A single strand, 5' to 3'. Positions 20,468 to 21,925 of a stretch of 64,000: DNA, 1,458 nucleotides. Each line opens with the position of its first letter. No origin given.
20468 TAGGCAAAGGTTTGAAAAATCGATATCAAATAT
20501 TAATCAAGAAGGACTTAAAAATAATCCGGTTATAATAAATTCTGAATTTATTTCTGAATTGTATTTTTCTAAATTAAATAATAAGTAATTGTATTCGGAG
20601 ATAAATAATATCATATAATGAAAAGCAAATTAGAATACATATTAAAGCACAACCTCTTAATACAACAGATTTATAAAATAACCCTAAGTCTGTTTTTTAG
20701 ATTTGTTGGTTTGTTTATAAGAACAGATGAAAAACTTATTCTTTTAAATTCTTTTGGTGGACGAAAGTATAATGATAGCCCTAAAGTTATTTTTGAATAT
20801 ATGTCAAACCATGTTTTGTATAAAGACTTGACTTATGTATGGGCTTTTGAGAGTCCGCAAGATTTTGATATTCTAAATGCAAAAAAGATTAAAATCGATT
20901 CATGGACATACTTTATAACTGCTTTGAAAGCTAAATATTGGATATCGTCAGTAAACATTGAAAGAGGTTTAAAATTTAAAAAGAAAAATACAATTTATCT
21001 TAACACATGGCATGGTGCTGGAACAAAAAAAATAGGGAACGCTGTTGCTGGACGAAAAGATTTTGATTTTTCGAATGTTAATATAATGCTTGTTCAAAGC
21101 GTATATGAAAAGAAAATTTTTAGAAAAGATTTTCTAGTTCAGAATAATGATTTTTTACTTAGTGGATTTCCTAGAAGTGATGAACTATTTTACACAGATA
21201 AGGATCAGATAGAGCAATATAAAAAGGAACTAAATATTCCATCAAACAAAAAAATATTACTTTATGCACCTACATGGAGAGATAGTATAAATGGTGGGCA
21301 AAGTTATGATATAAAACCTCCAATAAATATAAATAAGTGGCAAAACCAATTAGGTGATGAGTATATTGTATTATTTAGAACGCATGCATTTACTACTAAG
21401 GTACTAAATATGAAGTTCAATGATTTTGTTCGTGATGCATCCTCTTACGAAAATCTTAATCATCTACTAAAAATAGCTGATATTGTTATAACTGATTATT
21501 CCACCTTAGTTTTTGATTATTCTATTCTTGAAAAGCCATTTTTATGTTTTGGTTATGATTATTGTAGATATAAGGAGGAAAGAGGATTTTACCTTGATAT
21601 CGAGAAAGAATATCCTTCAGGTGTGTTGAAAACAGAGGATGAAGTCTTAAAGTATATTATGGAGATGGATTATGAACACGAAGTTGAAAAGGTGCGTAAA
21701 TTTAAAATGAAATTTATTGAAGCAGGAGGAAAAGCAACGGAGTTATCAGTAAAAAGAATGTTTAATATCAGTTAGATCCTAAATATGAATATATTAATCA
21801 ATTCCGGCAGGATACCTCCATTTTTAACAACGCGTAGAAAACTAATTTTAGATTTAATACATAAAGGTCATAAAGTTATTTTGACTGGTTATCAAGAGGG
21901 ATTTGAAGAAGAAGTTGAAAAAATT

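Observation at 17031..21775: Fom1-like CyTase-PepM, Ppd, Fe-ADH and a TagF-family transferase: a CMP-activated hydroxyethylphosphonate module that may decorate or polymerise on a glycan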

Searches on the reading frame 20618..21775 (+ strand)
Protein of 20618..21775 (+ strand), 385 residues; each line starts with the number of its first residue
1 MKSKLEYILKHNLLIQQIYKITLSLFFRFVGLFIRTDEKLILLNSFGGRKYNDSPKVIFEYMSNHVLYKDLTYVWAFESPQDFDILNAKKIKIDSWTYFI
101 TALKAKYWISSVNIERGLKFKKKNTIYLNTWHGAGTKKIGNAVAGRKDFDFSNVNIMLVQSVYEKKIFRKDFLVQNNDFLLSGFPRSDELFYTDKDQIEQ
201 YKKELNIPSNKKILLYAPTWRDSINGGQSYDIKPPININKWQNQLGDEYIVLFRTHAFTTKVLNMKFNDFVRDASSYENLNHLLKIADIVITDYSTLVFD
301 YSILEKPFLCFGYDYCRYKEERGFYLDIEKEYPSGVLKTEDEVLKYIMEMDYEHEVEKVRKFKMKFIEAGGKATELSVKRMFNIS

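Call 5: search_protein_families(library=pfam, proteins=[window:20618-21775:+])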
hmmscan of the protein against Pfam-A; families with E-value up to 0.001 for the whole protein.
window:20618-21775:+ (385 aa): 1 family
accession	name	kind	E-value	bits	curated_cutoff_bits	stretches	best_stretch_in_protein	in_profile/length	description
PF04464.20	Glyphos_transf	-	4.9e-83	279.6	22.1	1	32-369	7-352/367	CDP-Glycerol:Poly(glycerophosphate) glycerophosphotransferase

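Call 7: search_protein_families(library=ncbifam, proteins=[window:20618-21775:+], max_evalue=0.001)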
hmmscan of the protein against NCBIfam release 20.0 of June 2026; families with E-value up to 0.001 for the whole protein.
window:20618-21775:+ (385 aa): 3 families
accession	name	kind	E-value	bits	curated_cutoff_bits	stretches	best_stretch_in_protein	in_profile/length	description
NF041712.1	techglyph_taseTarF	equivalog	2.5e-58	198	550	1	14-379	4-384/388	teichoic acid glycerol-phosphate transferase TarF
NF041713.1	Tar_polymTarL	equivalog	4.3e-26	91.7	1000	1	59-383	227-561/562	teichoic acid ribitol-phosphate polymerase TarL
NF041711.1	TagprimaseTarB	equivalog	8.9e-18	64.7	500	1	124-362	112-343/362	teichoic acid glycerol-phosphate primase TarB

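Call 20: find_homologous_proteins(query=window:20618-21775:+, max_evalue=1e-20)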
Query window:20618-21775:+ (385 aa): 2989 proteins with E <= 1e-20 among 6158 candidates; the best 120 are listed.
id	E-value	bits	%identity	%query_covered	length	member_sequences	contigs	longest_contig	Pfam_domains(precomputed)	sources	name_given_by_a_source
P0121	4.4e-256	867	100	100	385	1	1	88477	PF04464.21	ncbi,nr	ncbi:MAG: CDP-glycerol glycerophosphotransferase family protein [Salinivirgaceae bacterium]|nr:CDP-g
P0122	2.4e-188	644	73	99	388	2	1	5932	PF04464.21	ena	-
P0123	6.7e-188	643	71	100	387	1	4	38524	PF04464.21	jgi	-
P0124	7.2e-188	642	71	100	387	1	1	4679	PF04464.21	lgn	-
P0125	7.6e-187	639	70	100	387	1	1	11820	PF04464.21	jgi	jgi:CDP-glycerol glycerophosphotransferase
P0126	2.0e-186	638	72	100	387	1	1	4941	PF04464.21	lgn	-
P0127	2.5e-186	637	72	100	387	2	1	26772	PF04464.21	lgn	-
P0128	1.5e-184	631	71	99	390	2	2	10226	PF04464.21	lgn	-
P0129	2.7e-184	631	70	100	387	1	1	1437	PF04464.21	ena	-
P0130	6.0e-184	630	71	100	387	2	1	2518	PF04464.21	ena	-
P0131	6.4e-184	629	70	100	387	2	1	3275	PF04464.21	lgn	-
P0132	6.7e-183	626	71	100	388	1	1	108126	PF04464.21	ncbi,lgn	ncbi:MAG: CDP-glycerol glycerophosphotransferase family protein [Salinivirgaceae bacterium]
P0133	1.6e-182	625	70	99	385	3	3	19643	PF04464.21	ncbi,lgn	-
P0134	4.2e-182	623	70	100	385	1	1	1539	PF04464.21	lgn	-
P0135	5.7e-179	613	68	100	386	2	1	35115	PF04464.21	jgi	jgi:CDP-glycerol glycerophosphotransferase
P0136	1.5e-178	612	69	99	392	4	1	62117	PF04464.21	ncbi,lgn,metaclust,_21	metaclust:\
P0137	4.5e-178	610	69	99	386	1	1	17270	PF04464.21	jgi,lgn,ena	-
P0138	5.1e-177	607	71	94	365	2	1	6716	PF04464.21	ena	-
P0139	7.7e-177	606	73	94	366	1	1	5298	PF04464.21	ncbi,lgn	-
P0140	9.7e-175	599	67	99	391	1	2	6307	PF04464.21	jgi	-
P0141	2.0e-168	578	67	99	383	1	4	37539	PF04464.21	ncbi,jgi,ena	-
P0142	2.3e-168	578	67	99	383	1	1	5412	PF04464.21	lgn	-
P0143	2.4e-168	578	66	100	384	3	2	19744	PF04464.21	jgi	jgi:CDP-glycerol glycerophosphotransferase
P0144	2.5e-168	578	67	99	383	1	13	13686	PF04464.21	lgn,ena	-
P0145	3.4e-168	578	67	99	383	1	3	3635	PF04464.21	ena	-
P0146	4.4e-168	577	67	99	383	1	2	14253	PF04464.21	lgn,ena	-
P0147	5.9e-168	577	67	99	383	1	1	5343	PF04464.21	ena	-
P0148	1.4e-167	576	67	98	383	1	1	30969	PF04464.21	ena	-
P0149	1.4e-167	576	67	99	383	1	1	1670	PF04464.21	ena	-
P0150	1.9e-167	575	67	99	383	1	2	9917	PF04464.21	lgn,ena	-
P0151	2.5e-167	575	67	99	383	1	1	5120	PF04464.21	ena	-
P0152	2.5e-167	575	67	99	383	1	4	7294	PF04464.21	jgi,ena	-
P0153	2.6e-167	575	66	99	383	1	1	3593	PF04464.21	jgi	jgi:CDP-glycerol glycerophosphotransferase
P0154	3.9e-167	574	66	99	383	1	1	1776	PF04464.21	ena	-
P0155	5.9e-167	574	67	99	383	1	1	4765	PF04464.21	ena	-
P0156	1.1e-166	573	66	99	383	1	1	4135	PF04464.21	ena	-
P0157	1.0e-165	570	67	99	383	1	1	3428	PF04464.21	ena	-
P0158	2.0e-165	569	66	98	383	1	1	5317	PF04464.21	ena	-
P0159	8.2e-165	567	65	98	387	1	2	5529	PF04464.21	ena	-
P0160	1.2e-164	566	61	99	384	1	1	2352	PF04464.21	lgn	-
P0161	1.6e-164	566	65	98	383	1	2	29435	PF04464.21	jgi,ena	jgi:CDP-glycerol glycerophosphotransferase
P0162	3.0e-164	565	63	98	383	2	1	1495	PF04464.21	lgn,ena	-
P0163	1.3e-163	563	66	99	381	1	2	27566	PF04464.21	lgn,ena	-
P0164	2.7e-163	562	65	99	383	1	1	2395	PF04464.21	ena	-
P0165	1.3e-162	559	65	99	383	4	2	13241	PF04464.21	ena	-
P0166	1.5e-162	559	63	99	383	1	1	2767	PF04464.21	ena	-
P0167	6.0e-161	554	65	98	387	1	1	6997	PF04464.21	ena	-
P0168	1.7e-157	542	63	99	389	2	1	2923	PF04464.21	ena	-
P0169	1.3e-154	533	72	83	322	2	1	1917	PF04464.21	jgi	jgi:CDP-glycerol glycerophosphotransferase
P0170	1.5e-154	533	59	99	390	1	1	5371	PF04464.21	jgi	-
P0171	5.9e-152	524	60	100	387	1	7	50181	PF04464.21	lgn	-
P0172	1.7e-151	523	57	99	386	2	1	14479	PF04464.21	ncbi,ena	-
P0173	1.8e-151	523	61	97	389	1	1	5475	PF04464.21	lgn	-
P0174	2.0e-151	522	62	96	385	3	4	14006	PF04464.21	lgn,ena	-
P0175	1.4e-150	520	57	99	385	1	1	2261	PF04464.21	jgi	-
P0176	2.0e-150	519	59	99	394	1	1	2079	PF04464.21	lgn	-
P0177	4.8e-150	518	57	99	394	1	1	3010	PF04464.21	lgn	-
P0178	2.6e-148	512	57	98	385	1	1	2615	PF04464.21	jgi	-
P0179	3.0e-148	512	57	99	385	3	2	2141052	PF04464.21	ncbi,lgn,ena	ncbi:MAG: CDP-glycerol glycerophosphotransferase family protein [Clostridium sp.]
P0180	3.7e-148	512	57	99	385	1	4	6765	PF04464.21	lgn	-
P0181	4.4e-148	511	58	99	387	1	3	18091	PF04464.21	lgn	-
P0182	5.8e-148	511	58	100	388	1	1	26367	PF04464.21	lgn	-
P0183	1.2e-147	510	63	91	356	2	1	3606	PF04464.21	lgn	-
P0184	1.7e-147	510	57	99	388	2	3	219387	PF04464.21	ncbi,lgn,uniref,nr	ncbi:CDP-glycerol glycerophosphotransferase family protein [Anaerosalibacter massiliensis]|uniref:CD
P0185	1.8e-147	509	57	99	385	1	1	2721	PF04464.21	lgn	-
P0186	2.2e-146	506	58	97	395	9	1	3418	PF04464.21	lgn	-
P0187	3.5e-146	505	57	97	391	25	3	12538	PF04464.21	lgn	-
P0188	3.9e-146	505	56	99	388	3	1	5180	PF04464.21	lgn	-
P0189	4.0e-146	505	57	100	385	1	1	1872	PF04464.21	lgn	-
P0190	4.1e-146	505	56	99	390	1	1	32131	PF04464.21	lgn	-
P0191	4.6e-146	505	57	100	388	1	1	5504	PF04464.21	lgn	-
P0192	5.8e-146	504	60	97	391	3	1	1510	PF04464.21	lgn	-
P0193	6.4e-146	504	55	99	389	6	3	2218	PF04464.21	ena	-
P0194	1.1e-145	504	59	97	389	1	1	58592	PF04464.21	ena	-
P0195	1.5e-145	503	60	97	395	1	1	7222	PF04464.21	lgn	-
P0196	1.5e-145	503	58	99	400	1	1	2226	PF04464.21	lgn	-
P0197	2.1e-145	503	57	99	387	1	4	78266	PF04464.21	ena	-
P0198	2.6e-145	502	56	97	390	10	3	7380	PF04464.21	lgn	-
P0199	3.1e-145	502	57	99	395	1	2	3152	PF04464.21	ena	-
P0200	3.1e-145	502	56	97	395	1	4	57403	PF04464.21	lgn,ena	-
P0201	5.2e-145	501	56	99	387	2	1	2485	PF04464.21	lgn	-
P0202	5.3e-145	501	57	99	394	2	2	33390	PF04464.21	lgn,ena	-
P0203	7.0e-145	501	57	100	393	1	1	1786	PF04464.21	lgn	-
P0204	7.0e-145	501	57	99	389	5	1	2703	PF04464.21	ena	-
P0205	9.1e-145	501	57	97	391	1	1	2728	PF04464.21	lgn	-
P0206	9.8e-145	500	57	97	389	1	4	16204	PF04464.21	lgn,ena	-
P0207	1.1e-144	500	56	99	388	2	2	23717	PF04464.21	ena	-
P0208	1.1e-144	500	57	99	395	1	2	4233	PF04464.21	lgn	-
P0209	1.2e-144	500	58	97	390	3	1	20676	PF04464.21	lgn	-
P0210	1.4e-144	500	57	99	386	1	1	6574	PF04464.21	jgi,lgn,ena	-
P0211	1.4e-144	500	55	100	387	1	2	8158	PF04464.21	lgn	-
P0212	2.2e-144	499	55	97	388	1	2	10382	PF04464.21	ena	-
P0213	2.5e-144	499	57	100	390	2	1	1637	PF04464.21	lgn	-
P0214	3.1e-144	499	57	99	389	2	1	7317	PF04464.21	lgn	-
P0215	3.5e-144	499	57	97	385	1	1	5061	PF04464.21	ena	-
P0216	5.3e-144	498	57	99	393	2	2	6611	PF04464.21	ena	-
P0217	5.8e-144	498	58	97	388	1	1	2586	PF04464.21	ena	-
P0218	6.0e-144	498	56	99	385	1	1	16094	PF04464.21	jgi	jgi:CDP-glycerol glycerophosphotransferase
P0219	7.3e-144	498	56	99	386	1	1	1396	PF04464.21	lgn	-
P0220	9.0e-144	497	54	99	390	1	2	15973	PF04464.21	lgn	-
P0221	9.2e-144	497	57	97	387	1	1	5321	PF04464.21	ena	-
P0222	1.7e-143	496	57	97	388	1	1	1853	PF04464.21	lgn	-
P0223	1.9e-143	496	56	99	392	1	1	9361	PF04464.21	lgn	-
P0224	2.0e-143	496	55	99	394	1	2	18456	PF04464.21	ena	-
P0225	3.1e-143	496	56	99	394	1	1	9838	PF04464.21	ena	-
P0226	3.3e-143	495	56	97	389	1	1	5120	PF04464.21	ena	-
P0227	3.3e-143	495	57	97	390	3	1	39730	PF04464.21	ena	-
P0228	3.9e-143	495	55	99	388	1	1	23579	PF04464.21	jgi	jgi:CDP-glycerol glycerophosphotransferase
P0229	4.4e-143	495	57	99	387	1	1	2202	PF04464.21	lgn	-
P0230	4.6e-143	495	55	99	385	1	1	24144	PF04464.21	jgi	jgi:CDP-glycerol glycerophosphotransferase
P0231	7.0e-143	494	58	97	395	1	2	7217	PF04464.21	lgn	-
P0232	8.1e-143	494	56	99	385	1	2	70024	PF04464.21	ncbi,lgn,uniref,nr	ncbi:CDP-glycerol glycerophosphotransferase family protein [Schinkia azotoformans]|uniref:CDP-glycer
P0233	1.2e-142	494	55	99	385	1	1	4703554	PF04464.21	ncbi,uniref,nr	ncbi:CDP-glycerol glycerophosphotransferase family protein [Mesobacillus jeotgali]|uniref:CDP-glycer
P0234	1.2e-142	494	55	100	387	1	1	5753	PF04464.21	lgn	-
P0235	1.2e-142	494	58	97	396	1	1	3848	PF04464.21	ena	-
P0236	1.4e-142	493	56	99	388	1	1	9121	PF04464.21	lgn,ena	-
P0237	1.4e-142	493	57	99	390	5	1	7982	PF04464.21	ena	-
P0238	1.6e-142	493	54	99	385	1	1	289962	PF04464.21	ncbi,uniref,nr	ncbi:CDP-glycerol glycerophosphotransferase family protein [Fredinandcohnia onubensis]|uniref:CDP-gl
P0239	2.0e-142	493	57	99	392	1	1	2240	PF04464.21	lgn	-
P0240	2.1e-142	493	55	99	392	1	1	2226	PF04464.21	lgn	-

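Call 21: find_encoding_contigs(protein=P0132, flank=10000, max_places=2)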
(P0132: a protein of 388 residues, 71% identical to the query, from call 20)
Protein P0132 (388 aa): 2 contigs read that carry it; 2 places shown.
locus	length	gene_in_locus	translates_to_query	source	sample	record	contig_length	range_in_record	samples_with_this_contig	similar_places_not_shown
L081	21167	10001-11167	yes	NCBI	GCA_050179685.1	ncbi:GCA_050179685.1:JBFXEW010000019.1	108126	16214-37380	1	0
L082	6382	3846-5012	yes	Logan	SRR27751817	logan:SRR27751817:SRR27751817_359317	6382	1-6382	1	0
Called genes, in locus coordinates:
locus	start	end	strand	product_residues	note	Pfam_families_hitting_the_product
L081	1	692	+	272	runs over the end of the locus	PF00459:Inositol_P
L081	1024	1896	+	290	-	PF00483:NTP_transferase, PF12804:NTP_transf_3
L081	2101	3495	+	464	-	PF03721:UDPG_MGDP_dh_N, PF00984:UDPG_MGDP_dh, PF03720:UDPG_MGDP_dh_C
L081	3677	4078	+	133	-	PF08780:NTase_sub_bind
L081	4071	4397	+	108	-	PF01909:NTP_transf_2, PF18765:Polbeta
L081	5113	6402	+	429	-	PF03721:UDPG_MGDP_dh_N, PF00984:UDPG_MGDP_dh, PF03720:UDPG_MGDP_dh_C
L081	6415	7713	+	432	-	PF01467:CTP_transf_like, PF13714:PEP_mutase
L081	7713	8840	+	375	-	PF02776:TPP_enzyme_N, PF02775:TPP_enzyme_C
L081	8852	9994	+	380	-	PF00465:Fe-ADH, PF13685:Fe-ADH_2 (weak), PF25137:ADH_Fe_C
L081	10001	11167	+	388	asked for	PF04464:Glyphos_transf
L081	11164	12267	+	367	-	PF13477:Glyco_trans_4_2, PF00534:Glycos_transf_1, PF13692:Glyco_trans_1_4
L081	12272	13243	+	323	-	PF04321:RmlD_sub_bind, PF05368:NmrA, PF01073:3Beta_HSD, PF01370:Epimerase, PF02719:Polysacc_synt_2, PF07993:NAD_binding_4, PF13460:NAD_binding_10, PF16363:GDP_Man_Dehyd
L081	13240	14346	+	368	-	PF13439:Glyco_transf_4, PF00534:Glycos_transf_1, PF13692:Glyco_trans_1_4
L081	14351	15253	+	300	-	-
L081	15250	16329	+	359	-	PF14897:EpsG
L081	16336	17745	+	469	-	PF01943:Polysacc_synt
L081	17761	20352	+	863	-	-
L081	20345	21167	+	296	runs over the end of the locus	PF01370:Epimerase, PF04321:RmlD_sub_bind, PF01073:3Beta_HSD (weak), PF07993:NAD_binding_4 (weak), PF16363:GDP_Man_Dehyd (weak)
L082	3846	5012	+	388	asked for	PF04464:Glyphos_transf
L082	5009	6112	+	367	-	PF13477:Glyco_trans_4_2, PF00534:Glycos_transf_1, PF13692:Glyco_trans_1_4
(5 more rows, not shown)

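Call 22: find_encoding_contigs(protein=P0233, flank=10000, max_places=2)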
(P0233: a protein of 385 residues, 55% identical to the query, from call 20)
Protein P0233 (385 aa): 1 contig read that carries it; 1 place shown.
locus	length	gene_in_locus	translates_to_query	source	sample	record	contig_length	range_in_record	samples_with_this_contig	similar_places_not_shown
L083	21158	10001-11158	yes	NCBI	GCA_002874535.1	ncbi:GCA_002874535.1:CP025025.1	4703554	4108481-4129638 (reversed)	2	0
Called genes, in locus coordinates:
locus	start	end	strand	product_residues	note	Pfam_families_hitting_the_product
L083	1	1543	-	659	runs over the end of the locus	PF04122:CW_binding_2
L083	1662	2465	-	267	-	PF13472:Lipase_GDSL_2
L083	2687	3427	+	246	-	PF02706:Wzz, PF13807:GNVR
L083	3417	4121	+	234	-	PF00142:Fer4_NifH (weak), PF01656:CbiA, PF06564:CBP_BcsQ (weak), PF09140:MipZ, PF10609:ParA, PF13500:AAA_26 (faint), PF13614:AAA_31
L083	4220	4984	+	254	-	PF19567:CpsB_CapC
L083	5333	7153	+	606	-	PF13727:CoA_binding_3, PF13460:NAD_binding_10 (faint), PF00106:adh_short (weak), PF01073:3Beta_HSD, PF01370:Epimerase, PF02719:Polysacc_synt_2, PF04321:RmlD_sub_bind, PF16363:GDP_Man_Dehyd, +1 more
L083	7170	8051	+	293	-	PF00483:NTP_transferase, PF12804:NTP_transf_3 (weak)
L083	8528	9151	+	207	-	PF02397:Bac_transf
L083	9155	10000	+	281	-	PF01370:Epimerase, PF04321:RmlD_sub_bind, PF07993:NAD_binding_4, PF16363:GDP_Man_Dehyd (weak), PF01073:3Beta_HSD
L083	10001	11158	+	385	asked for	PF04464:Glyphos_transf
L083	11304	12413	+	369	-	PF13477:Glyco_trans_4_2, PF13439:Glyco_transf_4, PF13579:Glyco_trans_4_4, PF00534:Glycos_transf_1, PF13692:Glyco_trans_1_4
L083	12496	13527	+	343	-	PF13439:Glyco_transf_4 (weak), PF00534:Glycos_transf_1, PF13692:Glyco_trans_1_4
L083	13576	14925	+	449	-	-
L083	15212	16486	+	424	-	PF01943:Polysacc_synt, PF13440:Polysacc_synt_3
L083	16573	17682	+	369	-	PF13477:Glyco_trans_4_2 (faint), PF13439:Glyco_transf_4, PF13579:Glyco_trans_4_4 (faint), PF00534:Glycos_transf_1, PF13692:Glyco_trans_1_4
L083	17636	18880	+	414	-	PF04464:Glyphos_transf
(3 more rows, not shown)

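Call 23: find_encoding_contigs(protein=P0184, flank=10000, max_places=2)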
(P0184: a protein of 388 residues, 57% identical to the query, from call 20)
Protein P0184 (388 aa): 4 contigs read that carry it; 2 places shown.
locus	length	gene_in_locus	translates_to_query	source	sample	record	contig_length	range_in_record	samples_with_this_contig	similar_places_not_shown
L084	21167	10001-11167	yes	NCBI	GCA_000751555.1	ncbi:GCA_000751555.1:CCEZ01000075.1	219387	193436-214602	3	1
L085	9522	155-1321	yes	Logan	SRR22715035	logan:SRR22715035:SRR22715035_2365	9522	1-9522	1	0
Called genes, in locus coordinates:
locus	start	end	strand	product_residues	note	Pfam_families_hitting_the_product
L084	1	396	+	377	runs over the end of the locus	PF13439:Glyco_transf_4, PF20706:GT4-conflict, PF00534:Glycos_transf_1, PF13692:Glyco_trans_1_4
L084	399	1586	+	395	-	PF04932:Wzy_C (weak)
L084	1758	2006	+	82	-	PF14305:ATPgrasp_TupA (weak)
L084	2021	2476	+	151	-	PF14305:ATPgrasp_TupA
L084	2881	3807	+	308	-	PF14305:ATPgrasp_TupA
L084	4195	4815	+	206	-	PF02397:Bac_transf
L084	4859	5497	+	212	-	PF00132:Hexapep (faint), PF17836:PglD_N, PF25087:GMPPB_C (faint)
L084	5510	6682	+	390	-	PF00155:Aminotran_1_2, PF01041:DegT_DnrJ_EryC1, PF01212:Beta_elim_lyase (faint)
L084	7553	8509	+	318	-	PF01073:3Beta_HSD, PF01370:Epimerase, PF02719:Polysacc_synt_2, PF04321:RmlD_sub_bind, PF13460:NAD_binding_10, PF16363:GDP_Man_Dehyd, PF07993:NAD_binding_4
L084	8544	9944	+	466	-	PF02397:Bac_transf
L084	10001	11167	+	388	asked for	PF04464:Glyphos_transf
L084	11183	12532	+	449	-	PF01467:CTP_transf_like, PF01408:GFO_IDH_MocA, PF22725:GFO_IDH_MocA_C3 (weak)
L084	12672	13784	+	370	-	PF13439:Glyco_transf_4, PF13477:Glyco_trans_4_2, PF13579:Glyco_trans_4_4, PF00534:Glycos_transf_1, PF13692:Glyco_trans_1_4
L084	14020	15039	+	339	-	PF00535:Glycos_transf_2, PF10111:Glyco_tranf_2_2, PF13641:Glyco_tranf_2_3 (weak)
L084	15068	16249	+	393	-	-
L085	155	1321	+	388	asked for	PF04464:Glyphos_transf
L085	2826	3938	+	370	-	PF13439:Glyco_transf_4, PF13477:Glyco_trans_4_2, PF13579:Glyco_trans_4_4, PF00534:Glycos_transf_1, PF13692:Glyco_trans_1_4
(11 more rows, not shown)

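Call 26: find_related_loci(query=A2, collection=metagenome_contigs, flank=10000)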
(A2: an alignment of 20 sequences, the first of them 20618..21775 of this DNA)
Query A2 (385 aa) in metagenome_contigs; peptide patterns used: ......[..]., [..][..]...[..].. (x = any residue, [..] = any of these).
600 stretches matched a pattern (row limit reached: there are more); 406 encode a relative of the query (tblastn E <= 1e-3); the best 80 are kept; 80 distinct loci.
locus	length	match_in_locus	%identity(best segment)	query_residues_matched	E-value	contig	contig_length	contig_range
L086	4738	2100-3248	73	1-383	0e+0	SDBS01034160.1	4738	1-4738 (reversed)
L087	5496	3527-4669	69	1-382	0e+0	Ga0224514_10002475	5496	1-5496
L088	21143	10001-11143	69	1-381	0e+0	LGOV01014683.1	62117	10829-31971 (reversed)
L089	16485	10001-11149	67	1-383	1e-173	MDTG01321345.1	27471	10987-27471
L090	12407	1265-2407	57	1-382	2e-156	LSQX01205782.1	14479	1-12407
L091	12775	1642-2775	57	1-379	4e-152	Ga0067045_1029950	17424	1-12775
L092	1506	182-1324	57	1-381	2e-163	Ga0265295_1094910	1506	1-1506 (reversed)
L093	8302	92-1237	53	1-382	6e-147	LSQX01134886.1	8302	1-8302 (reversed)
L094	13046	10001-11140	57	1-381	3e-146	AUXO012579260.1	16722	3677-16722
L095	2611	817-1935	57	2-375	1e-154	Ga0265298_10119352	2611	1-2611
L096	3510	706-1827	58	1-375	3e-151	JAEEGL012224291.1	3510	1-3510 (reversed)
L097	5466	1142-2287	55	1-381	2e-146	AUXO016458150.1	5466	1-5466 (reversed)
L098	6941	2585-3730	54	1-381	6e-143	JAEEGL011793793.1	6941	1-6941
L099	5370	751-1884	52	4-382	3e-143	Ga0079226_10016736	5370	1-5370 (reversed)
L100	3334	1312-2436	57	1-376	6e-148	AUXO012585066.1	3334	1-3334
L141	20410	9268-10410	50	1-383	1e-130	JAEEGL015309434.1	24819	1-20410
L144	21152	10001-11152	51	1-384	2e-130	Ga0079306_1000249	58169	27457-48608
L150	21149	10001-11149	49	2-383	4e-130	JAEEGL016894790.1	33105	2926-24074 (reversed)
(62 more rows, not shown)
